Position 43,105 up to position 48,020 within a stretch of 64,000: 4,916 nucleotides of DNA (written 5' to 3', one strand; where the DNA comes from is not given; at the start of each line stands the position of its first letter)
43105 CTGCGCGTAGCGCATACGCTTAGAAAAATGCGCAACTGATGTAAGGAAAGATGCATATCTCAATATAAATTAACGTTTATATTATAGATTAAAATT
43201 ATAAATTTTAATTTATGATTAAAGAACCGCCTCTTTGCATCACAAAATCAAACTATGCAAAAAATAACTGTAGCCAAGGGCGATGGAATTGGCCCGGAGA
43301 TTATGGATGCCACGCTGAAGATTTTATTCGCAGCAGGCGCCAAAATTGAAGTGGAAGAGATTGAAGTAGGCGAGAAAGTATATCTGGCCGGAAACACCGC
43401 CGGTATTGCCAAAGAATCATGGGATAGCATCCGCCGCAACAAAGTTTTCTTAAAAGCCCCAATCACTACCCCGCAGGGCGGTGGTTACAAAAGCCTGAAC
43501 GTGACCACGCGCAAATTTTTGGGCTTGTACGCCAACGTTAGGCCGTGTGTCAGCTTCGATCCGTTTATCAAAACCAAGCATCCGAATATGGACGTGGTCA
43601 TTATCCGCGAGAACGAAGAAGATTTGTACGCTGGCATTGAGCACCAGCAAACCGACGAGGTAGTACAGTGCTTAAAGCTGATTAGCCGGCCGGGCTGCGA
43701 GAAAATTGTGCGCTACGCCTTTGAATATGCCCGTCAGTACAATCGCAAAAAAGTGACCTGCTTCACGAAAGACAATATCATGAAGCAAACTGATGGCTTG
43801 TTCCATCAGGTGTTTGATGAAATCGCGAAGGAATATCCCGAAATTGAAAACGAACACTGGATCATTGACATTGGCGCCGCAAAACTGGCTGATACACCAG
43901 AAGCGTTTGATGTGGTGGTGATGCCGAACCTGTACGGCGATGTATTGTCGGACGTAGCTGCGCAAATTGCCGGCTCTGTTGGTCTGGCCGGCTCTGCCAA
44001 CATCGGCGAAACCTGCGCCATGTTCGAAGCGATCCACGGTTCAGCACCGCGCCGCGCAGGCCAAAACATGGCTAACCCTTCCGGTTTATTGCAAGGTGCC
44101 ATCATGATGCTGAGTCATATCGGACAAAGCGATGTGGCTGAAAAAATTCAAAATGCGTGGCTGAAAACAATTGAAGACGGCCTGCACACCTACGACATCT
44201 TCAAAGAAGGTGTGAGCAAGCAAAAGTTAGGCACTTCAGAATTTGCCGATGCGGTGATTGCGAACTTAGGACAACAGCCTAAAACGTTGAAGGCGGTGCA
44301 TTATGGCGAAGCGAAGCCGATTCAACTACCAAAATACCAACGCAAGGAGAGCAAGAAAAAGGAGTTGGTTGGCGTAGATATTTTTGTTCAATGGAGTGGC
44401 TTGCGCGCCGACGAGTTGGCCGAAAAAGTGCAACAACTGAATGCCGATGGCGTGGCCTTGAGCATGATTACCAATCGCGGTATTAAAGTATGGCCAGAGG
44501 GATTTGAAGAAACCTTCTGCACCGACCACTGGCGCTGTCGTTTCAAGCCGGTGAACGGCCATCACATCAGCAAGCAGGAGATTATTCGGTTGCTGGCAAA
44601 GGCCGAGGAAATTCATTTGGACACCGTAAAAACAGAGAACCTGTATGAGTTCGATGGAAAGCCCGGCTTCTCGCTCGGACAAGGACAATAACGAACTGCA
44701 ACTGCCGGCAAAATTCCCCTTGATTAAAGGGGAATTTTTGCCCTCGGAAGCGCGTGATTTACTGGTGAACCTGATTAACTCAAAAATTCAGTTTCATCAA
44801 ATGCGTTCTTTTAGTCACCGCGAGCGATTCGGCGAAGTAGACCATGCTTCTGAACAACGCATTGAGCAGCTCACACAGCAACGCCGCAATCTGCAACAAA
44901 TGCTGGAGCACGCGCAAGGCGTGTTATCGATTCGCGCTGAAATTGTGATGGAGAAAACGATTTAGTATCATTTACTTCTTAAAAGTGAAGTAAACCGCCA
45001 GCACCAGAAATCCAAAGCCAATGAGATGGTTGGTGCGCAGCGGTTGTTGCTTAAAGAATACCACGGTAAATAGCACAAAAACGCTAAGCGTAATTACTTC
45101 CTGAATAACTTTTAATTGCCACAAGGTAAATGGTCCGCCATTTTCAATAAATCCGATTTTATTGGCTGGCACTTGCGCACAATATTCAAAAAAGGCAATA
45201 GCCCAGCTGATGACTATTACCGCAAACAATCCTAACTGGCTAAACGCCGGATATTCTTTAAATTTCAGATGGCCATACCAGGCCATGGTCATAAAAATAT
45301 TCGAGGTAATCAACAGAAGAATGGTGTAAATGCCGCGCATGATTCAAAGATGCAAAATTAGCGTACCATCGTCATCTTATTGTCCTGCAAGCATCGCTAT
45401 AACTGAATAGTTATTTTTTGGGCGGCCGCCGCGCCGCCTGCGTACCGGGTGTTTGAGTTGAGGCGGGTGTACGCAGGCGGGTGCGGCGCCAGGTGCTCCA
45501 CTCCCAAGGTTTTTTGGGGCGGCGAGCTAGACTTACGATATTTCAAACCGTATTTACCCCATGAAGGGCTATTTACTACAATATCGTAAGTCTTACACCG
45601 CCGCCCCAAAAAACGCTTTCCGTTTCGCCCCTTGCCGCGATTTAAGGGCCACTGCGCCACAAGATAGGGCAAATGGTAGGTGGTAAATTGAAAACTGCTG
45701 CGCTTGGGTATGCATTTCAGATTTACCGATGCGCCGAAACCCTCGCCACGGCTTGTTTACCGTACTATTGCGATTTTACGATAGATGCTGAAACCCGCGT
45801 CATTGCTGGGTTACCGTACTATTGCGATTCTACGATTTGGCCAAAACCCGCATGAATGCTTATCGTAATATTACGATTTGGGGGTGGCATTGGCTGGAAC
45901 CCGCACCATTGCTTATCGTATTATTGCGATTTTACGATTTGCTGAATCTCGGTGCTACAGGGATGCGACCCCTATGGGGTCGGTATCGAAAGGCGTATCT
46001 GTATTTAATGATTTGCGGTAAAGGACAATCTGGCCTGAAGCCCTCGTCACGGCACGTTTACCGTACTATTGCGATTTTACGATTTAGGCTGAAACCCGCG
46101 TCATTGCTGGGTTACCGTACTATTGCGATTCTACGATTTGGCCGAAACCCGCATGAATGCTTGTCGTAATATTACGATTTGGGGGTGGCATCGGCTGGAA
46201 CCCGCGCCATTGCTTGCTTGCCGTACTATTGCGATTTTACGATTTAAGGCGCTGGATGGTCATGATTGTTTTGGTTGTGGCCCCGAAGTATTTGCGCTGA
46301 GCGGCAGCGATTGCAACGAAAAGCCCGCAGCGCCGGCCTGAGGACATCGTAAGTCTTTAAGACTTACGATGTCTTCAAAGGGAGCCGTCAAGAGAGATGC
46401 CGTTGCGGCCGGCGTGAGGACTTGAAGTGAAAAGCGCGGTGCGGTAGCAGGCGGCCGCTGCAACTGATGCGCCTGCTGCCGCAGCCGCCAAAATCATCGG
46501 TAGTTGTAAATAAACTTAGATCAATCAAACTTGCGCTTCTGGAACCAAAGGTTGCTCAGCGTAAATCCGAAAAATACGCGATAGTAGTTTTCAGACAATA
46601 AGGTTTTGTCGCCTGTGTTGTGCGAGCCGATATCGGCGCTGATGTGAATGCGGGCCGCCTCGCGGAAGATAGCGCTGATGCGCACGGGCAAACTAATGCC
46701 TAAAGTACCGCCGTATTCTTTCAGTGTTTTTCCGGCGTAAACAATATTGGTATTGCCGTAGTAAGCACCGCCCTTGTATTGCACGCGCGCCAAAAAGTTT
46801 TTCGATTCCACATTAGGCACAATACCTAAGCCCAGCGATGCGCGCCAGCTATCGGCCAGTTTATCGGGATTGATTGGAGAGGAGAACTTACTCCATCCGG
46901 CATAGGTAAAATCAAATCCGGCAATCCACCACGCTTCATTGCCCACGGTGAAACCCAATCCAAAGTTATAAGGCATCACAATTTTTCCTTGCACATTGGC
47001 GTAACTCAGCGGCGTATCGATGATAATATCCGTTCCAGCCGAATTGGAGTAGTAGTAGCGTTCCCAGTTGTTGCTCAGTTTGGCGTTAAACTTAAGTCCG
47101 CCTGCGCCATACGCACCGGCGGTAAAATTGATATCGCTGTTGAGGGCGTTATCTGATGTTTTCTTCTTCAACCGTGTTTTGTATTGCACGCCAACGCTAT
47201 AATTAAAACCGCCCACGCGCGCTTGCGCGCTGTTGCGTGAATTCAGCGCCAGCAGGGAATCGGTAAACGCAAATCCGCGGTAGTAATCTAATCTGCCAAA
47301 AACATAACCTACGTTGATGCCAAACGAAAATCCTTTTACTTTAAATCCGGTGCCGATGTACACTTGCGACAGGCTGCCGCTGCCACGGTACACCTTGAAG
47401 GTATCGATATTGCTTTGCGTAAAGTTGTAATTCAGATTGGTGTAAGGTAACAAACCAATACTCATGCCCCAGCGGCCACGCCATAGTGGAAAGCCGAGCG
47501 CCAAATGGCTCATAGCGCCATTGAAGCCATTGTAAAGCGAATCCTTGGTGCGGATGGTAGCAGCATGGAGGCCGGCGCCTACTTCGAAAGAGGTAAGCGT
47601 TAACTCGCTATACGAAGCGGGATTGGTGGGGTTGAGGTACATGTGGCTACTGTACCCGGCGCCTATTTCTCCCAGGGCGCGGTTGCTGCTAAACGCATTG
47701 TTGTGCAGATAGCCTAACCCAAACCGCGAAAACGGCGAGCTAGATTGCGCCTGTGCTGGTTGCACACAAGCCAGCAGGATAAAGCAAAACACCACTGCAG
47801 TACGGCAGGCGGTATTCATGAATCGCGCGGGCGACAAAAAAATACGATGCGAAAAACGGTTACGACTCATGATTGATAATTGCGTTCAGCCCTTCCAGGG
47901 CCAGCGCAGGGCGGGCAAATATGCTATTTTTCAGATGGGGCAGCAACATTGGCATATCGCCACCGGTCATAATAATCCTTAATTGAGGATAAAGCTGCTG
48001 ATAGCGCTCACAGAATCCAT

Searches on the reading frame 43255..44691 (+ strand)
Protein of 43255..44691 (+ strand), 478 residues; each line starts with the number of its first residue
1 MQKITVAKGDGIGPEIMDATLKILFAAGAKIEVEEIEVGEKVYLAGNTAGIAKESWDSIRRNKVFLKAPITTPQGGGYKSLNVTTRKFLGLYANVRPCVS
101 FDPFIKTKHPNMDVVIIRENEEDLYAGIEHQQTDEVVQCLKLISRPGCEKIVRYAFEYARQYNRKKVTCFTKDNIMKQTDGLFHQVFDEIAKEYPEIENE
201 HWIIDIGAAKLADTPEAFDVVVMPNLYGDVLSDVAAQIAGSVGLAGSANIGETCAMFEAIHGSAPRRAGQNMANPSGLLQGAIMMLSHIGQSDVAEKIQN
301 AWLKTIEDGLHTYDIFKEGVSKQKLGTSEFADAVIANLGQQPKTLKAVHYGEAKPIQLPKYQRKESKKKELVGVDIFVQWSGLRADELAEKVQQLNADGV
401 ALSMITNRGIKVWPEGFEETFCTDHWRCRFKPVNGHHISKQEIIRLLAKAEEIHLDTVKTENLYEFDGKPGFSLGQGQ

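Call 21: search_protein_families(library=pfam, proteins=[window:43255-44691:+])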
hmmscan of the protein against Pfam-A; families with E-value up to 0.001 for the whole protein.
window:43255-44691:+ (478 aa): 2 families
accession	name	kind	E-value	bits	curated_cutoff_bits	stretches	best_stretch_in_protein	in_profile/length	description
PF00180.25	Iso_dh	-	3.7e-96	322.9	27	1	3-334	1-348/348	Isocitrate/isopropylmalate dehydrogenase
PF18324.6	Isocitrate_DH_C_bact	-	1e-46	158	25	1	369-478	1-110/110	Bacterial isocitrate dehydrogenase, C-terminal domain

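Call 28: find_related_loci(query=window:43255-44691:+, collection=genome_contigs, flank=10000)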
Query window:43255-44691:+ (478 aa) in genome_contigs; peptide patterns used: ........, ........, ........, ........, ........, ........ (x = any residue, [..] = any of these).
599 stretches matched a pattern (row limit reached: there are more); 591 encode a relative of the query (tblastn E <= 1e-3); the best 80 are kept; 80 distinct loci.
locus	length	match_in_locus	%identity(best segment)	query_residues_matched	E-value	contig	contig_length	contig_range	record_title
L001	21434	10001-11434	83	1-478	0e+0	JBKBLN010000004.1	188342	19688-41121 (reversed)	MAG: Spirosomataceae bacterium isolate 21I_061.bin.2 NODE_4_length_188342_cov_12.450591, whole genome shotgun sequence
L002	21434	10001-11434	82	1-478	0e+0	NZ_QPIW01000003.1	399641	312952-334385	Runella aurantiaca strain YX9 Contig3, whole genome shotgun sequence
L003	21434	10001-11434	82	1-478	0e+0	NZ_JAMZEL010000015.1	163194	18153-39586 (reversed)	Runella salmonicolor strain S5 contig15, whole genome shotgun sequence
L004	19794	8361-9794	81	1-478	0e+0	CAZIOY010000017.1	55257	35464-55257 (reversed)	MAG TPA_asm: uncultured Ohtaekwangia sp. isolate SRP128246_co1_420 genome assembly, contig: NODE_613_length_55257_cov_12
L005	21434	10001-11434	81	1-478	0e+0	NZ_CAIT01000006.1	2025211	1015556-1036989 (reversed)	Fibrisoma limi BUZ 3 strain type strain:BUZ 3, whole genome shotgun sequence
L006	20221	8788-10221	82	1-478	0e+0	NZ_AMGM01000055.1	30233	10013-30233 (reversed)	Cecembia lonarensis LW9 contig000055, whole genome shotgun sequence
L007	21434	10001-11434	82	1-478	0e+0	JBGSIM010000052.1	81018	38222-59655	MAG: Cyclobacteriaceae bacterium isolate JTS-AC130 k141_3964569, whole genome shotgun sequence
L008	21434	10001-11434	82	1-478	0e+0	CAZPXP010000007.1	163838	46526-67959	MAG TPA_asm: uncultured Ferruginibacter sp. isolate SRP292972_co3_135 genome assembly, contig: NODE_128_length_163838_co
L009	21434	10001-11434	81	1-478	0e+0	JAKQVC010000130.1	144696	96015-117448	MAG: Bacteroidota bacterium isolate USST_maxbin.122 k141_776716, whole genome shotgun sequence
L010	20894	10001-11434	81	1-478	0e+0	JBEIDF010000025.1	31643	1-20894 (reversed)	MAG: Lewinellaceae bacterium isolate Sample-101-S75-bin-18 Sample_101_S75-bin_18-k141_564353, whole genome shotgun seque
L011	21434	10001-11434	81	1-478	0e+0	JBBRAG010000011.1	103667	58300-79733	MAG: Bacteroidia bacterium isolate Co_metawrap_2282 Cmw_2282_k141_6078479_length_103667_cov_10.9304, whole genome shotgu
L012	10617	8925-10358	81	1-478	0e+0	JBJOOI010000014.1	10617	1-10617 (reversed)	MAG: Bacteroidota bacterium isolate umpqua_2019_sw_WHONDRS-S19S_0079_F_bin.12 scaffold_1226, whole genome shotgun sequen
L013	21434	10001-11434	81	1-478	0e+0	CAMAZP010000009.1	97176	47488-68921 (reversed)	MAG: Chitinophaga pinensis isolate MiE-22jul19-72 genome assembly, contig: MiE-22jul19-C131, whole genome shotgun sequen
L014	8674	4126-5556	80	2-478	0e+0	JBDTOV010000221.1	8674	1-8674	MAG: Ginsengibacter sp. isolate cluster3_bin.182 NODE_38970_length_8674_cov_10.467224, whole genome shotgun sequence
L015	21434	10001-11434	80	1-478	0e+0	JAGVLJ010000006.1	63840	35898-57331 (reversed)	MAG: Bacteroidia bacterium isolate SW_8 c_000000133439, whole genome shotgun sequence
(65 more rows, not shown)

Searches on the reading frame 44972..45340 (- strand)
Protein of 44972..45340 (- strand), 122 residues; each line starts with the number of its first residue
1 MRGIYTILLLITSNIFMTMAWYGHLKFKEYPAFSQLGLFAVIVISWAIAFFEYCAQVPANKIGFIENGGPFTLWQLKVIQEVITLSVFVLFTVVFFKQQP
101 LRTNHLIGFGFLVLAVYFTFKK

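Call 21: search_protein_families(library=pfam, proteins=[window:44972-45340:-])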
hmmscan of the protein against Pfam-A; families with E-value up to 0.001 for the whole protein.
window:44972-45340:- (122 aa): 1 family
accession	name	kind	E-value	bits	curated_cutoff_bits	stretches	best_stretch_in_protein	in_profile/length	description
PF04342.18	DMT_6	-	1.9e-41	141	25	1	6-120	1-104/104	Putative member of DMT superfamily (DUF486)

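Call 83: find_encoding_contigs(protein=window:44972-45340:-, flank=3000, max_places=6)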
Protein window:44972-45340:- (122 aa): 3 contigs read that carry it; 3 places shown.
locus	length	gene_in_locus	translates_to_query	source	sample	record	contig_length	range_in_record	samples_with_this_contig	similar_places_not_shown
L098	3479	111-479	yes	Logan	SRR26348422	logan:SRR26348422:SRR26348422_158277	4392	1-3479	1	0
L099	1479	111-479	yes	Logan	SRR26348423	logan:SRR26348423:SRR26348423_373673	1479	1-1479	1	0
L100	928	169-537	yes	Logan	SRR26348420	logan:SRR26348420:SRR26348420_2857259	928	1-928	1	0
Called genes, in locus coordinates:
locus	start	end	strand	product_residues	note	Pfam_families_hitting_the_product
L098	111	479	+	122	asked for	PF04342:DMT_6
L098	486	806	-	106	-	-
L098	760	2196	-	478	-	PF00180:Iso_dh, PF18324:Isocitrate_DH_C_bact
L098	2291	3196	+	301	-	PF00126:HTH_1, PF03466:LysR_substrate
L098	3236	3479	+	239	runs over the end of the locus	PF11967:RecO_N, PF02565:RecO_C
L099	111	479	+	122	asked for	PF04342:DMT_6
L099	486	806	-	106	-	-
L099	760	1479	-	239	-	?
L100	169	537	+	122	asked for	PF04342:DMT_6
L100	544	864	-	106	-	-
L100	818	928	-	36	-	?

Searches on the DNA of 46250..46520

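Call 16: search_rna_families(source=window, start=46250, end=46520, threshold=evalue, max_evalue=1, show_alignments=2)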
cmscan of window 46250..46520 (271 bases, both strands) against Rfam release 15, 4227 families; matches with E-value up to 1: 4.
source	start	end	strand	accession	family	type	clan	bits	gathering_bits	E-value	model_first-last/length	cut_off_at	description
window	46299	46445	+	RF01705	Flavo-1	Gene; sRNA;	-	21.6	42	0.023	1-76/76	no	Flavo-1 RNA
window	46338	46378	+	RF04073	mir-727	Gene; miRNA;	-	18.9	104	0.33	1-91/91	no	mir-727 microRNA precursor family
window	46426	46498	+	RF03606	mir-2071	Gene; miRNA;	-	16.5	100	0.42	1-74/74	no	mir-2071 microRNA precursor family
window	46341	46377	+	RF03904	MIR7991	Gene; miRNA;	-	16.3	58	0.94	1-47/47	no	MIR7991 microRNA precursor family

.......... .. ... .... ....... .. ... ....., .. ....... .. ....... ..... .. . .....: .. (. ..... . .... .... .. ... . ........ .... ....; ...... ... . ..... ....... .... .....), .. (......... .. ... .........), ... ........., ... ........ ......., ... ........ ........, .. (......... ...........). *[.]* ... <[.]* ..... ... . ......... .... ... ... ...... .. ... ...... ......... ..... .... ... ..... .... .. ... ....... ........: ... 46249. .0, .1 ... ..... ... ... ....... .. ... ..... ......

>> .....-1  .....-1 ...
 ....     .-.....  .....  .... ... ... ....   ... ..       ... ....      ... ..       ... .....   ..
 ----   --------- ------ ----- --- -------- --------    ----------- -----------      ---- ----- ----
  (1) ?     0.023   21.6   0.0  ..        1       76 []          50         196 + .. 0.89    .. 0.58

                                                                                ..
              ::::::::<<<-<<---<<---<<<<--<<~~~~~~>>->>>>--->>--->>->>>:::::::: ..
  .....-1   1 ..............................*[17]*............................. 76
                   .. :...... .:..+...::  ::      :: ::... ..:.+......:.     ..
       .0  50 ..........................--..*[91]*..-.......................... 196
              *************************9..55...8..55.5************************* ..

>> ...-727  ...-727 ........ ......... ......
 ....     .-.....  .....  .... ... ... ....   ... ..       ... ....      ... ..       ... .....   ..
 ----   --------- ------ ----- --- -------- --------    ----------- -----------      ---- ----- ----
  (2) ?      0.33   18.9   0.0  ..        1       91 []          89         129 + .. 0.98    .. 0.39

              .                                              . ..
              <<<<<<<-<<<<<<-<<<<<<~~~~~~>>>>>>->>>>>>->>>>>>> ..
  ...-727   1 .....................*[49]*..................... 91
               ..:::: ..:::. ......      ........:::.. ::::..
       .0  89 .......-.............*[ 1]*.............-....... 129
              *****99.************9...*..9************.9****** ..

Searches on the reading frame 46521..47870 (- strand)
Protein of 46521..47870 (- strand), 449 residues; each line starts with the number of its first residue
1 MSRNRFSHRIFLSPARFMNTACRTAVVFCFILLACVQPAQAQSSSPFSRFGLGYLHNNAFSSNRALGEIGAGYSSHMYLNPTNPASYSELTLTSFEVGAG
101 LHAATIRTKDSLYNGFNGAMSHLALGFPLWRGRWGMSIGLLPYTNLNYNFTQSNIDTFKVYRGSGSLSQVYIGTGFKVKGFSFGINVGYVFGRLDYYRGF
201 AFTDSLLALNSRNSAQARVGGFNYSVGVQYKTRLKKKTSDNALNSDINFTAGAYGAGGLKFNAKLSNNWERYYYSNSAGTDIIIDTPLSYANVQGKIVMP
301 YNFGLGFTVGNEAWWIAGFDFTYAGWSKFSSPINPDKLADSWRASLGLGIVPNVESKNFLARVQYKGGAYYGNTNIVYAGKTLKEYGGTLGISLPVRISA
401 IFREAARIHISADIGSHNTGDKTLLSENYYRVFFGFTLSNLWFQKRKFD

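Call 21: search_protein_families(library=pfam, proteins=[window:46521-47870:-])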
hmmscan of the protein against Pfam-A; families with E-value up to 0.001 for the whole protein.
window:46521-47870:- (449 aa): 0 families

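Call 87: search_protein_families(library=pfam, proteins=[window:46521-47870:-], max_evalue=0.01)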
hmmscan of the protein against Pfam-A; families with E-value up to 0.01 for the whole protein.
window:46521-47870:- (449 aa): 1 family
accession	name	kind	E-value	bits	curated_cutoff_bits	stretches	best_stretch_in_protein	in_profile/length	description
PF25484.1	DUF7907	-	0.008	17.1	27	0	79-146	8-78/156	Domain of unknown function (DUF7907)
